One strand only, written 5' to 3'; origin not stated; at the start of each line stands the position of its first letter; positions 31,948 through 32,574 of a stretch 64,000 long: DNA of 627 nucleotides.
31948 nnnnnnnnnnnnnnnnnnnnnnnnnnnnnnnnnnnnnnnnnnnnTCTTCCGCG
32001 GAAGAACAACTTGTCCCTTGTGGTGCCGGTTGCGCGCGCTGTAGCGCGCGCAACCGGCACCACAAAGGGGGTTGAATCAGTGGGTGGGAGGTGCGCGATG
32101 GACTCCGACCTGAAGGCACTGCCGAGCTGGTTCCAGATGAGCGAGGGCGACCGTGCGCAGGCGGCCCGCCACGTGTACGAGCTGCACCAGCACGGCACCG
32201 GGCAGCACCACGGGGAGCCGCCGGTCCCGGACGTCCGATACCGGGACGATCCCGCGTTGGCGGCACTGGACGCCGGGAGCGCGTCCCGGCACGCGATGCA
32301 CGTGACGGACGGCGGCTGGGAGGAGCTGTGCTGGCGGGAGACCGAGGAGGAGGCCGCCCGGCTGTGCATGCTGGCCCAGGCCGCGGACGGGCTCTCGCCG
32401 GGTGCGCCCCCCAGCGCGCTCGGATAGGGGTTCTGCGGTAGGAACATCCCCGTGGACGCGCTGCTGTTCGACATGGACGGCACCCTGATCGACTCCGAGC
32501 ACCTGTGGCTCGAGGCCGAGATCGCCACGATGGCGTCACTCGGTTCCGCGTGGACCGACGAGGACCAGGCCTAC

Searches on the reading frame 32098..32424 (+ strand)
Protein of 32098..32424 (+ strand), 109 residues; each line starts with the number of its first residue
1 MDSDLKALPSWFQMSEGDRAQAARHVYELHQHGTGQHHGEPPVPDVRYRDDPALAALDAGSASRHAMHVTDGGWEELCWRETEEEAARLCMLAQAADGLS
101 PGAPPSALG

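Call 27: search_protein_families(library=pfam, proteins=[window:32098-32424:+], max_evalue=0.01)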
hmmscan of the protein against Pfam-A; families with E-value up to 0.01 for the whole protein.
window:32098-32424:+ (109 aa): 0 families

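Call 31: find_homologous_proteins(query=window:32098-32424:+, max_evalue=0.001)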
Query window:32098-32424:+ (109 aa): 2 proteins with E <= 0.001 among 19 candidates.
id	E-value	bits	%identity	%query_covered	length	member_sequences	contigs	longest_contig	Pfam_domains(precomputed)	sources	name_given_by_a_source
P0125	3.8e-68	245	100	100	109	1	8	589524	-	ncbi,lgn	ncbi:MAG: hypothetical protein R2737_10505 [Candidatus Nanopelagicales bacterium]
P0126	5.8e-48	180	75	100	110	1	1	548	-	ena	-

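Call 32: find_encoding_contigs(protein=P0126, flank=10000)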
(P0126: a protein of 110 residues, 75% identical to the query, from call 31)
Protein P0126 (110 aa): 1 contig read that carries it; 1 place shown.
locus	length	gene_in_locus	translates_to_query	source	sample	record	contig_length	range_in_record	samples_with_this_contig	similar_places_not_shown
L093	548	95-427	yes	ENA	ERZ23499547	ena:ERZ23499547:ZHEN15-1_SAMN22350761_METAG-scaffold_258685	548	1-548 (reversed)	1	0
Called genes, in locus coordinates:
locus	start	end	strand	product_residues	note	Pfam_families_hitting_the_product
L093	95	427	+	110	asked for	-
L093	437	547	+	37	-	?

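Call 50: search_protein_families(library=ncbifam, proteins=[window:32098-32424:+], max_evalue=0.01)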
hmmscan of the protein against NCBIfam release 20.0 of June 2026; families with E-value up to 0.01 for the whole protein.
window:32098-32424:+ (109 aa): 0 families
